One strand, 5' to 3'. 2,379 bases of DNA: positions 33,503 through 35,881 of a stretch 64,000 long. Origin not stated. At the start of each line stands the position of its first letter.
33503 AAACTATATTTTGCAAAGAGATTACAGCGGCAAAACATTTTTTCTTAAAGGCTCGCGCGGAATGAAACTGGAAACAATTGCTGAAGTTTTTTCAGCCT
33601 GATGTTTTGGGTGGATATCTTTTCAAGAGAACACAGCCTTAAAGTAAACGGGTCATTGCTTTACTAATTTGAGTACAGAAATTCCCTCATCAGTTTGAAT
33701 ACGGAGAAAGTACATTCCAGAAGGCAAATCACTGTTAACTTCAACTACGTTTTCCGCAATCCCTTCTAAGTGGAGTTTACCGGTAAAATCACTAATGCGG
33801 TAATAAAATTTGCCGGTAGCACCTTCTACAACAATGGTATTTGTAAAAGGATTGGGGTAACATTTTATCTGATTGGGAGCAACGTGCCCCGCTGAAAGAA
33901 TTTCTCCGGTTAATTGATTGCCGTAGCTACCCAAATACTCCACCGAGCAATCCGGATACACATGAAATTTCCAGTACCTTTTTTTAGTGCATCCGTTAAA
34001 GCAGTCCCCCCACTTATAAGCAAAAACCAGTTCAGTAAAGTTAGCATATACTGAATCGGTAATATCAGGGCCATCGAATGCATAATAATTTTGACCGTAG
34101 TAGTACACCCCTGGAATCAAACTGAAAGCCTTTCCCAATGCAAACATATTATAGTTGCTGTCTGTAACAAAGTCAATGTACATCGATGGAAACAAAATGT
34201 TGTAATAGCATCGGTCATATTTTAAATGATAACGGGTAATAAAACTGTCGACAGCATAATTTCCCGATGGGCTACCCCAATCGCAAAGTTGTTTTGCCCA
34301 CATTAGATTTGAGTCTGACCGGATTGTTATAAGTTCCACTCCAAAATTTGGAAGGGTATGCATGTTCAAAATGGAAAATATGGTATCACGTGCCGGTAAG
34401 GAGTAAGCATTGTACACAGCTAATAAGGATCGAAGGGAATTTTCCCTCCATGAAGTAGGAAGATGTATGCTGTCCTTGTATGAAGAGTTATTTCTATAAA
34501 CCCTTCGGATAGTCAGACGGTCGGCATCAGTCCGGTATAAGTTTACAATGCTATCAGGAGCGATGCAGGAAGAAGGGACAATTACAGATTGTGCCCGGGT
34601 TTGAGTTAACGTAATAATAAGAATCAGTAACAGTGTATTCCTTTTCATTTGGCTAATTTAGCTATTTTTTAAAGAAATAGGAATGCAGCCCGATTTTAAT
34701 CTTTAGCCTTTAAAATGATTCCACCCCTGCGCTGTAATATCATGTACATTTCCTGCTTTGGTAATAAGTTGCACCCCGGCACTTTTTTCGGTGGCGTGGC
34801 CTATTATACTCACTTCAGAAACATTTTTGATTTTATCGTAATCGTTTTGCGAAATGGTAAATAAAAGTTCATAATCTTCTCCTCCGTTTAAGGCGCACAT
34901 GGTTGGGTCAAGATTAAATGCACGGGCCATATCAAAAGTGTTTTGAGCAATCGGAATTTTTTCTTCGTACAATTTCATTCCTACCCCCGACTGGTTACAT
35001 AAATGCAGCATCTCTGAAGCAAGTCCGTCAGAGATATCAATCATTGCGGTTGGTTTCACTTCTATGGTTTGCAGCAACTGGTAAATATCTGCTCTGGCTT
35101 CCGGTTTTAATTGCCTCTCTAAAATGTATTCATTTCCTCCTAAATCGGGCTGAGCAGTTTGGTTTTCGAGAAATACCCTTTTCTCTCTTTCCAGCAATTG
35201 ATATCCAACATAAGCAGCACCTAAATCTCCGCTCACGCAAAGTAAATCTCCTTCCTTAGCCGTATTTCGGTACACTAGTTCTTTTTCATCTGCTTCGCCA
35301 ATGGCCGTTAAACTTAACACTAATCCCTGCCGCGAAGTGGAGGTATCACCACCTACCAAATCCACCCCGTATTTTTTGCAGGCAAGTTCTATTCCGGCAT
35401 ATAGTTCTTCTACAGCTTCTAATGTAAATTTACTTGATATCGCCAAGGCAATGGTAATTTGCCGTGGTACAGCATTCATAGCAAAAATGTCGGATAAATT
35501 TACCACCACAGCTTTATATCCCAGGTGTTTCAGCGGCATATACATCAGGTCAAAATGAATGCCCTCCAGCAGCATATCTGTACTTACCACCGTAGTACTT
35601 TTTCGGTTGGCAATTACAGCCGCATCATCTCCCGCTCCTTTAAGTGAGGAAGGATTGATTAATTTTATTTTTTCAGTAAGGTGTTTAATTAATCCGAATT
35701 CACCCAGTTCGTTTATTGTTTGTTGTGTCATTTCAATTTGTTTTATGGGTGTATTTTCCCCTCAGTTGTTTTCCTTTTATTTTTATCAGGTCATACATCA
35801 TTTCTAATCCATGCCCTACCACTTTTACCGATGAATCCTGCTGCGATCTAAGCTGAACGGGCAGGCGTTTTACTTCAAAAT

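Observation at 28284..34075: Mosaic 0.78-kb direct repeat: a second, truncated murF 3' end that differs from the intact gene only by silent changes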

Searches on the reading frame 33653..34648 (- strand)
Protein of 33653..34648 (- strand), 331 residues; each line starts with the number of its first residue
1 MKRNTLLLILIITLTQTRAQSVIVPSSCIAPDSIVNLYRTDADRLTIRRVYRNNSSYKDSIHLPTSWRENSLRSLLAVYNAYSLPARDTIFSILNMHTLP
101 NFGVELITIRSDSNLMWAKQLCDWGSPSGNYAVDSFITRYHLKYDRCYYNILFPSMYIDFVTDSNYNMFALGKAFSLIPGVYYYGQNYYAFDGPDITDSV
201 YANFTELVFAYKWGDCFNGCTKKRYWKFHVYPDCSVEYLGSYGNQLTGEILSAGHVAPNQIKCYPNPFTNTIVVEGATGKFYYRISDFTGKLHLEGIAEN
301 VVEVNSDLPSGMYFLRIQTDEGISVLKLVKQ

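Call 8: search_protein_families(library=pfam, proteins=[window:33653-34648:-])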
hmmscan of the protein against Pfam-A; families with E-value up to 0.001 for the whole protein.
window:33653-34648:- (331 aa): 1 family
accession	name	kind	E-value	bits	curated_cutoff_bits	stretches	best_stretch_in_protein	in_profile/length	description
PF18962.6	Por_Secre_tail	-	1.7e-07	31.9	27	1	264-328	2-73/75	Secretion system C-terminal sorting domain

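Call 16: find_encoding_contigs(protein=window:33653-34648:-, flank=10000, max_places=10)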
Protein window:33653-34648:- (331 aa): 2 contigs read that carry it; 2 places shown.
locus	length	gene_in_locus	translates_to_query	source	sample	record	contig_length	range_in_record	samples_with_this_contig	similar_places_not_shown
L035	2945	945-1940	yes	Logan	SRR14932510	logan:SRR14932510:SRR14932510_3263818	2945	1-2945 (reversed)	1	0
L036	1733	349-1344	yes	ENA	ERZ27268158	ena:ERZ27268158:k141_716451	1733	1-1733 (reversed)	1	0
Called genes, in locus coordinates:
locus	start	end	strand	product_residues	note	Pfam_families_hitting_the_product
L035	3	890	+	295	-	?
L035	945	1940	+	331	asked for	PF18962:Por_Secre_tail (weak)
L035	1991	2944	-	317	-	?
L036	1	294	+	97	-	?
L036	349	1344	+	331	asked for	PF18962:Por_Secre_tail (weak)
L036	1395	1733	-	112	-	?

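Call 30: find_homologous_proteins(query=window:33653-34648:-, max_evalue=1e-10)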
Query window:33653-34648:- (331 aa): 60 proteins with E <= 1e-10 among 1185 candidates.
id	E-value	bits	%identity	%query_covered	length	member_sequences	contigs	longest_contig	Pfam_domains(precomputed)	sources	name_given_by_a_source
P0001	3.1e-202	689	89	100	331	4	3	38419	PF18962.8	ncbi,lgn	-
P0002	7.6e-163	560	77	100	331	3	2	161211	PF18962.8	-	-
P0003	3.0e-155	535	71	100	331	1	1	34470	PF18962.8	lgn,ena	-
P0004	1.4e-146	506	68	100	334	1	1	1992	PF18962.8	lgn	-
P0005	2.0e-138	480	66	100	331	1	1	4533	PF18962.8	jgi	-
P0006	3.4e-83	298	44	100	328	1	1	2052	PF18962.8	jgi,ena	-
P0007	4.8e-79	284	45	93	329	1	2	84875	PF18962.8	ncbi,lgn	-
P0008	1.2e-75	273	43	100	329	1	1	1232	PF18962.8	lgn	-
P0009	1.9e-75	273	42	95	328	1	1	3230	PF18962.8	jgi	jgi:hypothetical protein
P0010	9.6e-67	244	41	99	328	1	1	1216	-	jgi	-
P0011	4.4e-66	242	41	92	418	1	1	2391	PF18962.8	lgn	-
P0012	1.1e-64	237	38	100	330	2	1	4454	PF18962.8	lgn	-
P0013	8.1e-64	234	39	100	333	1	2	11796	PF18962.8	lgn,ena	-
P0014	8.8e-64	234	41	99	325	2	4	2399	PF18962.8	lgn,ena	-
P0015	1.2e-63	234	37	100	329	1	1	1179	PF18962.8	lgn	-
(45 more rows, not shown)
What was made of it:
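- A 161,211-nt contig is listed for gene A's protein cluster in call 30; that this contig is the window's source is my inference.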

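Call 31: find_encoding_contigs(protein=P0002, flank=10000, max_places=10)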
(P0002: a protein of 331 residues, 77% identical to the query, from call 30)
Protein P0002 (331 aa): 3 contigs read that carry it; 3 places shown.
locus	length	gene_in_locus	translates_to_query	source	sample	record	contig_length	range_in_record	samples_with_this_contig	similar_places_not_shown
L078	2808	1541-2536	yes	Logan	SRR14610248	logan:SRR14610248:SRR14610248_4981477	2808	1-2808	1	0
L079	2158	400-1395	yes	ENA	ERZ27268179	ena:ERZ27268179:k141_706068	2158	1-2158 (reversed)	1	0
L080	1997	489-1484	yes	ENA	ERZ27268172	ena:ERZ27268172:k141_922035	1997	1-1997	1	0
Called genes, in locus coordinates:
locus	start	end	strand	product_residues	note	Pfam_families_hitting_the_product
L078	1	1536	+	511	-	?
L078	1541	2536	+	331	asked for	PF18962:Por_Secre_tail (weak)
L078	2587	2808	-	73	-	?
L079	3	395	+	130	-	?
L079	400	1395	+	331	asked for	PF18962:Por_Secre_tail (weak)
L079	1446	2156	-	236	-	?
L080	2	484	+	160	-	?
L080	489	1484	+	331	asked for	PF18962:Por_Secre_tail (weak)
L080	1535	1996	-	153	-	?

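Call 32: find_encoding_contigs(protein=P0003, flank=10000, max_places=10)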
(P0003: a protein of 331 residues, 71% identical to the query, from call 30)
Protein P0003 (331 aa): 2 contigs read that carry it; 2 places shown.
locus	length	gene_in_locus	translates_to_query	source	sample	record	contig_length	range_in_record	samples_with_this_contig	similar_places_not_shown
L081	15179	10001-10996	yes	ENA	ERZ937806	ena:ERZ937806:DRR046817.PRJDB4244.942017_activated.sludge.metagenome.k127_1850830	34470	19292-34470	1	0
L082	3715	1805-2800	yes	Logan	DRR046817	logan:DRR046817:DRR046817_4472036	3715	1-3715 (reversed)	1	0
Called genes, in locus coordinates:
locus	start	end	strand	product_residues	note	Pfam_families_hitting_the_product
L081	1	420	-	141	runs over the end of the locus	PF02130:YbeY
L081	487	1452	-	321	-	PF00493:MCM (faint), PF20030:bpMoxR, PF00004:AAA (weak), PF07726:AAA_3, PF07728:AAA_5, PF17863:AAA_lid_2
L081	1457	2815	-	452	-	PF09312:SurA_N (weak), PF13145:Rotamase_2 (faint), PF00639:Rotamase, PF13616:Rotamase_3, PF00639:Rotamase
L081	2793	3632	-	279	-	-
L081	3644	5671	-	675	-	PF13616:Rotamase_3, PF00639:Rotamase, PF13616:Rotamase_3, PF13145:Rotamase_2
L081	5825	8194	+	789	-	PF19830:DUF6311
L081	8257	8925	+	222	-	PF00535:Glycos_transf_2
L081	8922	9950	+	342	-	PF00586:AIRS, PF02769:AIRS_C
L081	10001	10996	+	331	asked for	PF18962:Por_Secre_tail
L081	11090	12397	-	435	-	PF01225:Mur_ligase (weak), PF08245:Mur_ligase_M, PF02875:Mur_ligase_C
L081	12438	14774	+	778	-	PF12256:TcdB_toxin_midN (faint), PF01839:FG-GAP (faint), PF13517:FG-GAP_3, PF18962:Por_Secre_tail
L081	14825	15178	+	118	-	?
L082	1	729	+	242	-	?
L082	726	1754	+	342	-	PF00586:AIRS, PF02769:AIRS_C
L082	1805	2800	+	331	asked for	PF18962:Por_Secre_tail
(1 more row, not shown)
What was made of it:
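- On Site-specific integrative element that reconstitutes its target gene (e14/icd type): The neighbours in L081 are housekeeping genes (call 32).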

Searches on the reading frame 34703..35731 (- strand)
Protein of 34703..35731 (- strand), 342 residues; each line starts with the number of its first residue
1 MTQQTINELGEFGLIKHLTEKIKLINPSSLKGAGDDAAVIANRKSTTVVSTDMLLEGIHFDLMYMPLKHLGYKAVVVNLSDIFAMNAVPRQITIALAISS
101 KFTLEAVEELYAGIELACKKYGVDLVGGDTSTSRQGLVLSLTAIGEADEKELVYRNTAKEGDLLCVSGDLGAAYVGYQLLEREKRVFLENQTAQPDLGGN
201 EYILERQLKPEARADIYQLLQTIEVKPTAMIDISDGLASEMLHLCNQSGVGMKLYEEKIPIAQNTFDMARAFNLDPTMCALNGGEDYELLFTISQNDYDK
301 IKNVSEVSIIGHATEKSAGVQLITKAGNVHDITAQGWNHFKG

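Call 8: search_protein_families(library=pfam, proteins=[window:34703-35731:-])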
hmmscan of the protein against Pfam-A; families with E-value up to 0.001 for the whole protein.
window:34703-35731:- (342 aa): 2 families
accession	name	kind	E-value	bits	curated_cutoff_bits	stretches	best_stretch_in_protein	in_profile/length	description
PF00586.29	AIRS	-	6.2e-29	101.1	24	1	34-146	1-111/112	AIR synthase related protein, N-terminal domain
PF02769.27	AIRS_C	-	1e-07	32.7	23.1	1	160-316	2-148/156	AIR synthase related protein, C-terminal domain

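Call 27: find_encoding_contigs(protein=window:34703-35731:-, flank=10000, max_places=10)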
Protein window:34703-35731:- (342 aa): 6 contigs read that carry it; 5 places shown.
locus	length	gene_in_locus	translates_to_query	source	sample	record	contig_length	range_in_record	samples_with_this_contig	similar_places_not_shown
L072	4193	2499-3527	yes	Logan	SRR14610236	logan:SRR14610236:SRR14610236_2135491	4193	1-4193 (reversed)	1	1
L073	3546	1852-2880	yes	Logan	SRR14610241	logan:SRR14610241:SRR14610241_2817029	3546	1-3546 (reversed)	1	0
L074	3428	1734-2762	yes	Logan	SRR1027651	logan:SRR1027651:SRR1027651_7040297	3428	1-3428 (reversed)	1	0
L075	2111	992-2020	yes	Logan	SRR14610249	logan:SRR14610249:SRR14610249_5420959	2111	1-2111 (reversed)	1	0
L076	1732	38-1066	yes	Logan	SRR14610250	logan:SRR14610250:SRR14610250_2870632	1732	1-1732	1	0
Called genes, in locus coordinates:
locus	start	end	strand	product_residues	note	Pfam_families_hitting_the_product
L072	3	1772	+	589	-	?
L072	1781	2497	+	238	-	PF00535:Glycos_transf_2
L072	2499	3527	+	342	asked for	PF00586:AIRS, PF02769:AIRS_C (weak)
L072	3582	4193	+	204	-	?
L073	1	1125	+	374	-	?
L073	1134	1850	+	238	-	PF00535:Glycos_transf_2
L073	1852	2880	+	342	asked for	PF00586:AIRS, PF02769:AIRS_C (weak)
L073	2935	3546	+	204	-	?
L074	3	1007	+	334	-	?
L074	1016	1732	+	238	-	PF00535:Glycos_transf_2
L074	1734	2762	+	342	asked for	PF00586:AIRS, PF02769:AIRS_C (weak)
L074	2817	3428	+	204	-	?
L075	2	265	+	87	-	?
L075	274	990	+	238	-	PF00535:Glycos_transf_2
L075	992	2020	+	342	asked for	PF00586:AIRS, PF02769:AIRS_C (weak)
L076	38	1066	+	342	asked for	PF00586:AIRS, PF02769:AIRS_C (weak)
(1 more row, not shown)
